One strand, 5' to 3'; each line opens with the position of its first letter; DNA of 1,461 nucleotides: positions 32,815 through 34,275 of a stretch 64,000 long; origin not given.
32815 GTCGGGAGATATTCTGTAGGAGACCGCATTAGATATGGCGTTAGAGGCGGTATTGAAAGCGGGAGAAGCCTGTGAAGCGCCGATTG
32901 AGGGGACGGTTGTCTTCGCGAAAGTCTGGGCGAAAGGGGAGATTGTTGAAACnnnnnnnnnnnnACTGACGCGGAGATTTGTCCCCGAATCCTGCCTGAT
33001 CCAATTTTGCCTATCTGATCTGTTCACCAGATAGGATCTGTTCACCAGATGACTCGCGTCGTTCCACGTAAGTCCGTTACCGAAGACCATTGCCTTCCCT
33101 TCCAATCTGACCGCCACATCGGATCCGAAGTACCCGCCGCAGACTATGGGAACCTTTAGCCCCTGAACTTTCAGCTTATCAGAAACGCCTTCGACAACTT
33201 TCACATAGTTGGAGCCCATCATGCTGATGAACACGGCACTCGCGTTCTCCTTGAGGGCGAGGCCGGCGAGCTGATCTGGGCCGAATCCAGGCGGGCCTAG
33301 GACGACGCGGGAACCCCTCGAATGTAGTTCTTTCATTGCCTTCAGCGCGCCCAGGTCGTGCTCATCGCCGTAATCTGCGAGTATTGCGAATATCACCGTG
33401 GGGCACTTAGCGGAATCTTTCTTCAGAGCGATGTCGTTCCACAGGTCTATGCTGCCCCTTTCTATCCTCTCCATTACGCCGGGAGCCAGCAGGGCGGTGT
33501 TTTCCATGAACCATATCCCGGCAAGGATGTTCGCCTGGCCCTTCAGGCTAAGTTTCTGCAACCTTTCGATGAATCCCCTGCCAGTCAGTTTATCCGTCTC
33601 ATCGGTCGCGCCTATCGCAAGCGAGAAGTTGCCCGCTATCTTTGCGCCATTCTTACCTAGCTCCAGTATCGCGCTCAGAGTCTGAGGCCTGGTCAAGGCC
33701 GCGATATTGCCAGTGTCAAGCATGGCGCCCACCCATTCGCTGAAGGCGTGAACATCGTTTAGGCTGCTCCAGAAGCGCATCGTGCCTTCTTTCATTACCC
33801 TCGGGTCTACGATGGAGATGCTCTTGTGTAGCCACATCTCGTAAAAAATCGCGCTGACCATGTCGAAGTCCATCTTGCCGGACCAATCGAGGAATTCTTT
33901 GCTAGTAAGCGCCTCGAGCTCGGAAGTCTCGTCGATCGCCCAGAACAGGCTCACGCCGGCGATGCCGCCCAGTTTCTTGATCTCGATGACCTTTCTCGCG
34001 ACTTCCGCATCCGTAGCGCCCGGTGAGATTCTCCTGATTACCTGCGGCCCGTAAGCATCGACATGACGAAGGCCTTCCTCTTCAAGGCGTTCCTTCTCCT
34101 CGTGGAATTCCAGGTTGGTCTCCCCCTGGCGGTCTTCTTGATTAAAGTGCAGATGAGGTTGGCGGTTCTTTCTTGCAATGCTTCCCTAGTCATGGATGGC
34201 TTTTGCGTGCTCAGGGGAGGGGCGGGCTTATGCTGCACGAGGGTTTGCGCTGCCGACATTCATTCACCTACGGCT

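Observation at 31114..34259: Unusual fusion protein: B12-binding module, about 400 aa of low-complexity sequence, J domain; the N-terminus is cut off by a 1-nt slip in a G5 run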

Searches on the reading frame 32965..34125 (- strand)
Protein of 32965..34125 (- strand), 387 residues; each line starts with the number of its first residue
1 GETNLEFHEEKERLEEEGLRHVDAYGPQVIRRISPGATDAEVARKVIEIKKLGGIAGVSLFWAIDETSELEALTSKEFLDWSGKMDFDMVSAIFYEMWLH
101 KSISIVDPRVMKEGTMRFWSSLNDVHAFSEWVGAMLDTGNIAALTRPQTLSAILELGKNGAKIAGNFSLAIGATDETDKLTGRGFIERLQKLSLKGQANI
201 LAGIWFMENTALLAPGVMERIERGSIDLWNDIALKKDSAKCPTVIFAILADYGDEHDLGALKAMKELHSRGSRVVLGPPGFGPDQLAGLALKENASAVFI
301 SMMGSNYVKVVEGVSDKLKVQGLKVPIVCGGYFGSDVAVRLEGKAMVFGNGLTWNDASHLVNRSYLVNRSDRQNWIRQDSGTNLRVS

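Call 28: predict_structure(protein=window:32965-34125:-)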
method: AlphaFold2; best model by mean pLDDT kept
length: 387 residues; sequences in the alignment: 1
mean_pLDDT: 41.2   pTM: 0.30
mean pLDDT of the five models: 41.2, 40.6, 40.5, 34.8, 34.6
residues with pLDDT >= 90: 0; 70-90: 10; 50-70: 78; < 50: 299
segments of 3 or more residues with pLDDT < 50: 1-7, 32-35, 54-274, 278-280, 303-306, 330-387
pLDDT, mean of each block of 10 residues (from residue 1): 45 64 61 63 66 46 36 36 36 38 32 36 37 37 37 38 29 32 40 32 28 27 32 29 29 36 43 48 63 58 47 63 55 35 34 32 31 38 34
secondary structure, 60 per line:
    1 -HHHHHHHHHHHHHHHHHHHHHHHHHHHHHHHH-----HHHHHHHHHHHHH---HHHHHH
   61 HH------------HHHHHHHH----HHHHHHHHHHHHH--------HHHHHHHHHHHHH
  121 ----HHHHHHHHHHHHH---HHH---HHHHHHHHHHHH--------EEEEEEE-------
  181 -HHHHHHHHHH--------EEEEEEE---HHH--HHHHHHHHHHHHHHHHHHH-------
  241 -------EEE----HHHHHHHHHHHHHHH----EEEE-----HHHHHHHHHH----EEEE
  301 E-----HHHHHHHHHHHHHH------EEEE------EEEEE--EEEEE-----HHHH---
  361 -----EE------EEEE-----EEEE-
elements in order: H2-33 H39-51 H55-62 H75-82 H87-99 H108-120 H125-137 H147-158 E167-173 H182-191 E200-206 H215-233 E248-250 H255-269 E274-277 H283-292 E297-301 H307-320 E327-330 E337-341 E344-348 H354-357 E374-377 E383-386
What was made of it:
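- Tried and rejected: The model was useless, pLDDT 41 (call 28).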

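Call 34: search_protein_representatives(protein=window:32965-34125:-)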
Query: 387 residues. Proteins with E-value up to 0.001 (for the whole library): 50; up to 1e-10: 38; up to 1e-30: 8. The best 50 are listed.
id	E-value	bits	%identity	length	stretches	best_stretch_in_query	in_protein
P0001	1.7e-126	438.6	100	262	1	1-202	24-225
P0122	3.6e-86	305.9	100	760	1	245-387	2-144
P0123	2.1e-38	148.7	32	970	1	9-379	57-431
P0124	5.5e-38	147.3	33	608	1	22-353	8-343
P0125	1.6e-32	129.3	34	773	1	9-352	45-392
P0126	6.8e-32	127.3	30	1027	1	20-366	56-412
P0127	9.2e-32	126.8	28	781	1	8-364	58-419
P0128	9.3e-31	123.5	30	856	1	9-345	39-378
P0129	7.5e-29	117.3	29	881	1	6-360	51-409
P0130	1.5e-28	116.3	29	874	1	9-348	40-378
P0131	2.5e-27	112.3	28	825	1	4-361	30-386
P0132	2.6e-27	112.2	28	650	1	28-335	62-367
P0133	4.2e-26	108.2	30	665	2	161-372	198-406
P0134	4.6e-26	108.1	28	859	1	10-338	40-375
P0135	4.8e-26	108.0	27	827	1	13-364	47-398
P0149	4.4e-21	91.7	27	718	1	54-344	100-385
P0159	1.2e-10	57.4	24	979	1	6-340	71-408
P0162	1.1e-08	50.8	24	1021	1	10-330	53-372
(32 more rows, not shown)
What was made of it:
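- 50 hits among 1.84 billion representative proteins; the closest family members align over most of the 387-aa N-domain (call 34).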

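Call 39: search_protein_families(library=pfam, alignment_id=A1, max_evalue=0.01)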
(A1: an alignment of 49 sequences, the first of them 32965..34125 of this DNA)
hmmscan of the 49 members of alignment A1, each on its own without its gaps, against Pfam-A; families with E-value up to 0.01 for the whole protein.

A. member 1, window:32965-34125:- (387 aa): 1 family
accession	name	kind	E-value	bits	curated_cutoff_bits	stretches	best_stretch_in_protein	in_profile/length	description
PF02310.24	B12-binding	-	3.2e-05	24.2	32.1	1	252-340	9-97/121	B12 binding domain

B. families by the number of members that match (of 49 scanned): 6 families
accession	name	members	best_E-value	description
PF02310.24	B12-binding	42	1.9e-26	B12 binding domain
PF00226.36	DnaJ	6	1.3e-16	DnaJ domain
PF02581.23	TMP-TENI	1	0.00017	Thiamine monophosphate synthase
PF13579.12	Glyco_trans_4_4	1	0.00035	Glycosyl transferase 4-like domain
PF25557.1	GAUT_1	1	0.0029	Galacturonosyltransferase domain 1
PF13380.12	CoA_binding_2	1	0.0039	CoA binding domain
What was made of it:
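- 33406..34121 (-): Helical repeat solenoid: residues 47-285 of the repaired protein, with five repeats of about 36 aa carrying the motif .................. No Pfam family matches this part (call 39).
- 33046..33405 (-): B12-binding Rossmann domain (residues 286-405). DEHDLG is at 33366-33349; SMM and GG motifs follow. 42 of 49 aligned sequences match Pfam B12-binding (call 39).
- On B12-binding domain (Pfam PF02310): However, 42 of the 49 aligned sequences match, best E = 1.9e-26 (call 39).
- Checked: 42 of the 49 aligned sequences (the window's N-domain plus 48 search hits) match PF02310, best E = 1.9e-26 (call 39).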

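Call 43: find_homologous_proteins(query=A2, max_evalue=0.001)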
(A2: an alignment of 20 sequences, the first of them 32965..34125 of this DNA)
Query A2 (20 sequences) (387 aa, profile of the alignment): 2 proteins with E <= 0.001 among 8000 candidates.
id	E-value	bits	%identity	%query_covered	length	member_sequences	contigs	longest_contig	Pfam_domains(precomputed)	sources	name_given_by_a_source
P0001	2.9e-56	209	100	52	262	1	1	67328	-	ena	-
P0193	1.5e-12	65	26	26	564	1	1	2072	PF01642.29,PF02310.25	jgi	jgi:methylmalonyl-CoA mutase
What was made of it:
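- The nearest protein outside the family is a mutase (P0193, call 43).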

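Call 47: find_related_loci(query=A3, collection=genome_contigs, flank=5000)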
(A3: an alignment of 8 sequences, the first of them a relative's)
Query A3 (856 aa) in genome_contigs; peptide patterns used: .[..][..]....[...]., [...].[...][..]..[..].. (x = any residue, [..] = any of these).
44 stretches matched a pattern; 13 encode a relative of the query (tblastn E <= 1e-3); 13 distinct loci.
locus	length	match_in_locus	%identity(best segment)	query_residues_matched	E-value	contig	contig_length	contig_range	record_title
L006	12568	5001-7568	100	1-856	0e+0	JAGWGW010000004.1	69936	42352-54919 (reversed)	MAG: Candidatus Micrarchaeota archaeon isolate REEA6 REEA6-150_312, whole genome shotgun sequence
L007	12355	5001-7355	44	9-855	0e+0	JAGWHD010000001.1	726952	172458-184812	MAG: Candidatus Micrarchaeota archaeon isolate REEA68 REEA68_1_length_726952_cov_8.606876, whole genome shotgun sequence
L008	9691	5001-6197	41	17-411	2e-91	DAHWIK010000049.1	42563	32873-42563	MAG TPA_asm: Candidatus Micrarchaeota archaeon isolate clean1294 k141_948288, whole genome shotgun sequence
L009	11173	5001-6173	41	16-397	8e-90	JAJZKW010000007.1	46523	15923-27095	MAG: Candidatus Micrarchaeota archaeon isolate MAS1.bin63 NODE_448_length_46523_cov_36.627877, whole genome shotgun sequ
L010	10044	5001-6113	40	31-399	2e-82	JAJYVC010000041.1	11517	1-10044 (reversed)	MAG: Candidatus Micrarchaeota archaeon isolate FK1.bin66 NODE_6090_length_11517_cov_1.810009, whole genome shotgun seque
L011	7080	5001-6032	41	44-393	4e-79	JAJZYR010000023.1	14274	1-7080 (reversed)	MAG: Candidatus Micrarchaeota archaeon isolate TL1-5.bin55 NODE_5443_length_14274_cov_4.035060, whole genome shotgun seq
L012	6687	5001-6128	41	17-387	4e-78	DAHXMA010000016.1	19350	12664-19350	MAG TPA_asm: Candidatus Micrarchaeota archaeon isolate clean1610 k141_495068, whole genome shotgun sequence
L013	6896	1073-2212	37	17-402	5e-74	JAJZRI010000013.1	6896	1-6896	MAG: Candidatus Micrarchaeota archaeon isolate SKS1.bin82 NODE_19334_length_6896_cov_3.245827, whole genome shotgun sequ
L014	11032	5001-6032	40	50-395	7e-67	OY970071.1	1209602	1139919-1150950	MAG: uncultured Candidatus Micrarchaeota archaeon isolate MFD01476.bin.c.9 genome assembly, chromosome: 1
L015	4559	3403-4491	39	46-399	4e-60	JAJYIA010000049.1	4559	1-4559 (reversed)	MAG: Candidatus Micrarchaeota archaeon isolate DBS2-1.bin104 NODE_39840_length_4559_cov_2.697428, whole genome shotgun s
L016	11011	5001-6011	35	5-382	2e-59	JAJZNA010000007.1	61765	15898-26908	MAG: Candidatus Micrarchaeota archaeon isolate MAS3.bin65 NODE_775_length_61765_cov_2.360995, whole genome shotgun seque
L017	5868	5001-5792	40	119-382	2e-54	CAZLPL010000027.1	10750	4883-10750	MAG TPA_asm: Candidatus Micrarchaeota archaeon isolate SRP226684_co1_72 genome assembly, contig: NODE_4880_length_10750_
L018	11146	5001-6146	37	17-404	7e-74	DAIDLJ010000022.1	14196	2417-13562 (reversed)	MAG TPA_asm: Candidatus Micrarchaeota archaeon isolate clean425 NODE_22_length_14196_cov_3.777180, whole genome shotgun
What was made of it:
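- All 13 genome loci are Candidatus Micrarchaeota (call 47).
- Tried and rejected: A tighter alignment worked (call 47).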

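Call 51: predict_structure(alignment_id=A2)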
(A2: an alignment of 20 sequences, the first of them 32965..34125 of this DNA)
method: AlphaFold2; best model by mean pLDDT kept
length: 387 residues; sequences in the alignment: 20
mean_pLDDT: 84.9   pTM: 0.83
mean pLDDT of the five models: 84.9, 84.6, 84.5, 84.5, 83.8
residues with pLDDT >= 90: 192; 70-90: 146; 50-70: 26; < 50: 23
segments of 3 or more residues with pLDDT < 50: 371-387
pLDDT, mean of each block of 10 residues (from residue 1): 70 93 95 95 96 93 94 95 89 91 91 85 87 94 95 91 94 96 93 91 92 87 86 73 86 66 87 83 90 91 85 92 86 82 75 67 63 42 33
secondary structure, 60 per line:
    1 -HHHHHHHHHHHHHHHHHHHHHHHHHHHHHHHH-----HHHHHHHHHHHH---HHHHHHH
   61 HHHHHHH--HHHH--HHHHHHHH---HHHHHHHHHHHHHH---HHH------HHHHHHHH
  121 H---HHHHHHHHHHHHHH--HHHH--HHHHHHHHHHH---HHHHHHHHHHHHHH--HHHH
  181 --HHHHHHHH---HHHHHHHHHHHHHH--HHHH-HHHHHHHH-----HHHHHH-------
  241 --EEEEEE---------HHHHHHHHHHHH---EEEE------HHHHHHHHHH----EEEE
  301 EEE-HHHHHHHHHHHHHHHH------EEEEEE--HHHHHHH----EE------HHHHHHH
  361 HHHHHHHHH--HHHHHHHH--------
elements in order: H2-33 H39-50 H54-67 H70-73 H76-83 H87-100 H113-121 H125-138 H141-144 H147-157 H161-174 H177-180 H183-190 H194-207 H210-213 H215-222 H228-233 E243-248 H258-269 E273-276 H283-292 E297-303 H305-320 E327-332 H335-341 H354-369 H372-379
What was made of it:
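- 33406..34121 (-): AlphaFold2 with a 20-sequence alignment gives pLDDT 84.9 and pTM 0.83, all-helical over residues 1-235 of the model (call 51).
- On B12-binding domain (Pfam PF02310): The AlphaFold2 model has pLDDT 84.9 (call 51).
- On CarH-type B12 photoreceptors: The N-terminal part is a five-repeat solenoid (call 51).
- Tried and rejected: The alignment-based model was good (call 51).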

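Call 56: fold_search(model_id=the predicted structure, library=pdb)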
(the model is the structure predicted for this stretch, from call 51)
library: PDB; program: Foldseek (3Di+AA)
matches with E <= 10: 859; with E <= 0.001: 20
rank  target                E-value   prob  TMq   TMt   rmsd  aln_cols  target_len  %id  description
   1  2xiq_B                1.4e-04  1.00  0.32  0.18  18.6       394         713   15  Crystal structure of human methylmalonyl-CoA mutase in complex with adenosylcobalamin and malonyl-CoA (released 2010-09-29)
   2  2xiq_A                1.5e-04  1.00  0.32  0.19  19.6       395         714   13  Crystal structure of human methylmalonyl-CoA mutase in complex with adenosylcobalamin and malonyl-CoA (released 2010-09-29)
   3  3bic_B                2.1e-04  1.00  0.32  0.18  17.9       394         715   14  Crystal structure of human methylmalonyl-CoA mutase (released 2007-12-25)
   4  8gju_H                2.3e-04  1.00  0.29  0.17  22.5       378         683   13  Crystal structure of human methylmalonyl-CoA mutase (MMUT) in complex with methylmalonic acidemia type A protein (MMAA (released 2023-08-09)
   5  8dyl                  2.9e-04  1.00  0.31  0.18  19.5       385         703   14  Crystal structure of human methylmalonyl-CoA mutase bound to aquocobalamin (released 2023-07-12)
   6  2xij                  3.9e-04  1.00  0.31  0.18  20.6       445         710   12  Crystal structure of human methylmalonyl-CoA mutase in complex with adenosylcobalamin (released 2010-09-29)
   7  8gju_K                4.2e-04  1.00  0.31  0.19  23.1       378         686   14  Crystal structure of human methylmalonyl-CoA mutase (MMUT) in complex with methylmalonic acidemia type A protein (MMAA (released 2023-08-09)
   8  3bic_A                4.4e-04  1.00  0.32  0.19  18.9       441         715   13  Crystal structure of human methylmalonyl-CoA mutase (released 2007-12-25)
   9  5req_A                5.0e-04  1.00  0.31  0.18  18.6       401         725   13  Methylmalonyl-COA MUTASE, Y89F Mutant, substrate complex (released 1998-08-12)
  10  8dyj                  5.9e-04  1.00  0.31  0.18  19.6       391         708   14  Crystal structure of human methylmalonyl-CoA mutase in complex with ADP and cob(II)alamin (released 2023-07-12)
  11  4jgi_A                6.4e-04  1.00  0.28  0.50  12.8       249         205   17  1.5 Angstrom crystal structure of a novel cobalamin-binding protein from Desulfitobacterium hafniense DCB-2 (released 2013-08-07)
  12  9ssq                  6.9e-04  1.00  0.29  0.20  12.9       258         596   15  Human Methionine Synthase With Methyltetrahydrofolate, C-Half From Full-Length (released 2025-10-15)
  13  7xcn_Q                7.8e-04  1.00  0.27  0.45  12.3       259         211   16  Crystal structure of the MttB-MttC complex at 2.7 A resolution (released 2023-01-18)
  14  6oxc_A                8.2e-04  1.00  0.30  0.17  17.7       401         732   13  Structure of Mycobacterium tuberculosis methylmalonyl-CoA mutase with adenosyl cobalamin (released 2019-11-13)
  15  8sse_F                8.9e-04  1.00  0.29  0.23  12.6       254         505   16  Methionine synthase, C-terminal fragment, Cobalamin and Reactivation Domains from Thermus thermophilus HB8 (released 2023-10-11)
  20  8gju_J                9.6e-04  1.00  0.28  0.17  22.7       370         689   15  Crystal structure of human methylmalonyl-CoA mutase (MMUT) in complex with methylmalonic acidemia type A protein (MMAA (released 2023-08-09)
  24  8gju_L                1.3e-03  1.00  0.26  0.16  22.1       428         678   11  Crystal structure of human methylmalonyl-CoA mutase (MMUT) in complex with methylmalonic acidemia type A protein (MMAA (released 2023-08-09)
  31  8dpb_C                2.5e-03  1.00  0.27  0.62   3.7       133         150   23  MeaB in complex with the cobalamin-binding domain of its target mutase with GMPPCP bound (released 2023-03-01)
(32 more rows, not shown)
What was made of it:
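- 33046..33405 (-): Foldseek hits are methylmalonyl-CoA mutase, 4r3u_C (TM 0.75, rmsd 3.0 over 128 columns), corrinoid proteins and CarH (call 56).
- On B12-binding domain (Pfam PF02310): Foldseek gives 4r3u_C at TM 0.75 and rmsd 3.0 A over 128 columns, and all of the 50 listed hits are B12 proteins (call 56).
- Closest known: G-protein chaperones of B12 trafficking. Same: 8dpb and 8gju are among the fold hits (call 56).
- Checked: A confident structure model matches solved B12 domains (calls 51, 56).
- Foldseek finds CarH and other B12 photoreceptor domains among the hits, with helical cap plus Rossmann arrangement (call 56).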

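Call 73: find_encoding_contigs(protein=P0126, flank=3000, max_places=2)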
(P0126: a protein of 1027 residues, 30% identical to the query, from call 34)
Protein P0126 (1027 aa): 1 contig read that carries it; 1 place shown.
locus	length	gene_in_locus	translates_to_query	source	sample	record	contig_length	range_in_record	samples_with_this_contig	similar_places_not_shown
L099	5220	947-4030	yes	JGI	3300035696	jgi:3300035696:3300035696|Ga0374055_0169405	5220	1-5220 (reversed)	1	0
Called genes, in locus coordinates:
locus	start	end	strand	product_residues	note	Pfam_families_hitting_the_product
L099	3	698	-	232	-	?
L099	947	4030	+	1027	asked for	PF02310:B12-binding, PF00226:DnaJ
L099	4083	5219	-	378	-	?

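Call 74: find_encoding_contigs(protein=P0159, flank=3000, max_places=2)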
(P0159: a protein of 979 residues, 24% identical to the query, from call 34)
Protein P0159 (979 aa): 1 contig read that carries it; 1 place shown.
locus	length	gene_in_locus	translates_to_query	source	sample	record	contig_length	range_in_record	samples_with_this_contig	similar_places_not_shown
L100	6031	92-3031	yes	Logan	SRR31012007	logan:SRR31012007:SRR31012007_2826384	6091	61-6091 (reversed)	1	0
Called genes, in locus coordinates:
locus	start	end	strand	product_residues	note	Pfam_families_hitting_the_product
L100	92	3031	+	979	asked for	PF02310:B12-binding, PF00226:DnaJ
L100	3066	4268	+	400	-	PF07690:MFS_1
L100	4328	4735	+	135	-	PF07883:Cupin_2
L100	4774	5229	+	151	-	-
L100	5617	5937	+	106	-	PF01022:HTH_5, PF12802:MarR_2 (weak), PF12840:HTH_20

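Call 75: find_encoding_contigs(protein=P0162, flank=3000, max_places=2)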
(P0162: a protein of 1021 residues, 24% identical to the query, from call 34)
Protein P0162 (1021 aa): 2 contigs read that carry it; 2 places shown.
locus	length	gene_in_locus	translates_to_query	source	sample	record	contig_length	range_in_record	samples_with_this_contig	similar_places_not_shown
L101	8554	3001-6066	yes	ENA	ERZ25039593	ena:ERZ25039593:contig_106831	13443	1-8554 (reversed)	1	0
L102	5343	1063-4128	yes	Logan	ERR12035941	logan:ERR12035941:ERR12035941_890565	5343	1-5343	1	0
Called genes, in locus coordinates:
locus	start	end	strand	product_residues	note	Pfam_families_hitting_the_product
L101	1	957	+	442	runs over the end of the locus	PF18195:GatD_N, PF00710:Asparaginase, PF17763:Asparaginase_C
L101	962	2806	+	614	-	PF02934:GatB_N, PF02938:GAD (weak), PF02637:GatB_Yqey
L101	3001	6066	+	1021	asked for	PF02310:B12-binding, PF00226:DnaJ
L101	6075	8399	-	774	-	PF14528:LAGLIDADG_3, PF14890:Intein_splicing, PF00009:GTP_EFTU, PF03144:GTP_EFTU_D2 (weak), PF11987:IF-2, PF14578:GTP_EFTU_D4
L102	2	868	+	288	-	?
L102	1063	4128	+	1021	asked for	PF02310:B12-binding, PF00226:DnaJ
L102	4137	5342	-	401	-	?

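Call 76: find_encoding_contigs(protein=P0149, flank=3000, max_places=2)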
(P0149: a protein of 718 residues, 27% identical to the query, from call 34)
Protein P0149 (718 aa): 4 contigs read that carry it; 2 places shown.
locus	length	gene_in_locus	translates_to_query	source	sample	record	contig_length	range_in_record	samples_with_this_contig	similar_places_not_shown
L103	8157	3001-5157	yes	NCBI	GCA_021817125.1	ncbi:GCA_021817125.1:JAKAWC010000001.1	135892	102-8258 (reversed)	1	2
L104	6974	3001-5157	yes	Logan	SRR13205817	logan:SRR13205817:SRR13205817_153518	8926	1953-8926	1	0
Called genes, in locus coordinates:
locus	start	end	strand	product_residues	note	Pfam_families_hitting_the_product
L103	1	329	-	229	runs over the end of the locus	-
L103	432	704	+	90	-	PF10437:Lip_prot_lig_C (weak)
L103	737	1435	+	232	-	PF21948:LplA-B_cat, PF03099:BPL_LplA_LipB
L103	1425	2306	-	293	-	PF16881:LIAS_N (weak), PF04055:Radical_SAM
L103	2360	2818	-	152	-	PF00293:NUDIX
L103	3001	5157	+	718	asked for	PF02310:B12-binding, PF00226:DnaJ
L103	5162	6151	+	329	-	PF01435:Peptidase_M48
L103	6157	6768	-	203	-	PF20408:Abhydrolase_11 (faint), PF00326:Peptidase_S9 (faint), PF01738:DLH (faint), PF12146:Hydrolase_4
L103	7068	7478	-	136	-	PF02675:AdoMet_dc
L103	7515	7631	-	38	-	-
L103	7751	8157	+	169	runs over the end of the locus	?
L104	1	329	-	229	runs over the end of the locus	-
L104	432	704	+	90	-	PF10437:Lip_prot_lig_C (weak)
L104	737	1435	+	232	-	PF21948:LplA-B_cat, PF03099:BPL_LplA_LipB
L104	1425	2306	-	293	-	PF16881:LIAS_N (weak), PF04055:Radical_SAM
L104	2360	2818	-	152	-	PF00293:NUDIX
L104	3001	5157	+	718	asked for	PF02310:B12-binding, PF00226:DnaJ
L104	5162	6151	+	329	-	PF01435:Peptidase_M48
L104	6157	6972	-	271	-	?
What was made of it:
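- Identical fused proteins occur in independent assemblies: L099 (a JGI metagenome contig), L101 and L102, and L103 (NCBI) with L104 (calls 73-76). Fused proteins recur in independent assemblies, including NCBI and Logan records (calls 73-76).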

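Call 83: search_protein_families(library=ncbifam, proteins=[P0128, P0126], max_evalue=0.01)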
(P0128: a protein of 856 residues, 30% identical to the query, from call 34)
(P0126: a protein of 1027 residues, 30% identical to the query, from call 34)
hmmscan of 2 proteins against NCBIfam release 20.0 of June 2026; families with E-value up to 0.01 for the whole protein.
P0128 (856 aa): 5 families
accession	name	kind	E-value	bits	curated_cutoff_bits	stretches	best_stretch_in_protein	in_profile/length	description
TIGR00640.1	acid_CoA_mut_C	subfamily_domain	7.7e-16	58.3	57.45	1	277-384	4-111/132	methylmalonyl-CoA mutase C-terminal domain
NF006944.0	PRK09426.1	equivalog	2.9e-11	42.1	876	1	272-389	586-703/721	methylmalonyl-CoA mutase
NF045497.1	IsobCoAmut_IcmF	equivalog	5.9e-08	31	1500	1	288-385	15-115/1076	fused isobutyryl-CoA mutase/GTPase IcmF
NF002612.0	PRK02261.1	equivalog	0.0022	17.5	110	1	277-367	5-95/148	methylaspartate mutase subunit S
TIGR01501.1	MthylAspMutase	equivalog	0.0067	16.2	135.8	0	278-364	4-90/134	methylaspartate mutase subunit S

P0126 (1027 aa): 18 families
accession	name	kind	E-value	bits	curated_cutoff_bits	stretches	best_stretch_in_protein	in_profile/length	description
TIGR02349.1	DnaJ_bact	equivalog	3.8e-18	66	377.2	1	814-914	1-101/354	molecular chaperone DnaJ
NF007618.0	PRK10266.1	equivalog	5.5e-14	52.3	403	1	814-877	5-68/306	curved DNA-binding protein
NF010892.0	PRK14299.1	equivalog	2.1e-13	50.2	392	1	814-881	5-72/291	chaperone protein DnaJ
NF008035.0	PRK10767.1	subfamily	2.9e-13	49.6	338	1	814-881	5-73/374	molecular chaperone DnaJ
NF037946.1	terminal_TopJ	equivalog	7.3e-13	47.9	300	1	814-876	6-68/810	terminal organelle assembly protein TopJ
NF010885.0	PRK14292.1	equivalog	1.8e-12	46.9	585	1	814-879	3-68/371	chaperone protein DnaJ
TIGR00640.1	acid_CoA_mut_C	subfamily_domain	2.3e-12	47.1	57.45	1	294-409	9-125/132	methylmalonyl-CoA mutase C-terminal domain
TIGR03835.1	termin_org_DnaJ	equivalog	3.4e-11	42.3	512.25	1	814-881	3-70/871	terminal organelle assembly protein TopJ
NF006944.0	PRK09426.1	equivalog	3.2e-10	38.6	876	1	273-402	578-705/721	methylmalonyl-CoA mutase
NF010872.0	PRK14279.1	equivalog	5.7e-09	35.6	556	1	814-876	10-73/394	molecular chaperone DnaJ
NF010874.0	PRK14281.1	equivalog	6.4e-09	35.4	619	1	814-919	4-106/397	chaperone protein DnaJ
NF010871.0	PRK14278.1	equivalog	8.7e-09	34.7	502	1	812-875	2-65/378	molecular chaperone DnaJ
NF050028.1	CldAdptActJ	equivalog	3.6e-08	33.8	150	1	814-879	3-74/93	cold adaptation protein ActJcold adaptation protein ActJ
NF010894.0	PRK14301.1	equivalog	3.8e-07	29.4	548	1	814-882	5-74/373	chaperone protein DnaJ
TIGR00714.1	hscB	equivalog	1.2e-05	25.5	46.75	1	823-868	1-50/156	Fe-S protein assembly co-chaperone HscB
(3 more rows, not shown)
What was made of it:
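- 33046..33405 (-): The closest NCBIfam model is TIGR00640 (call 83).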
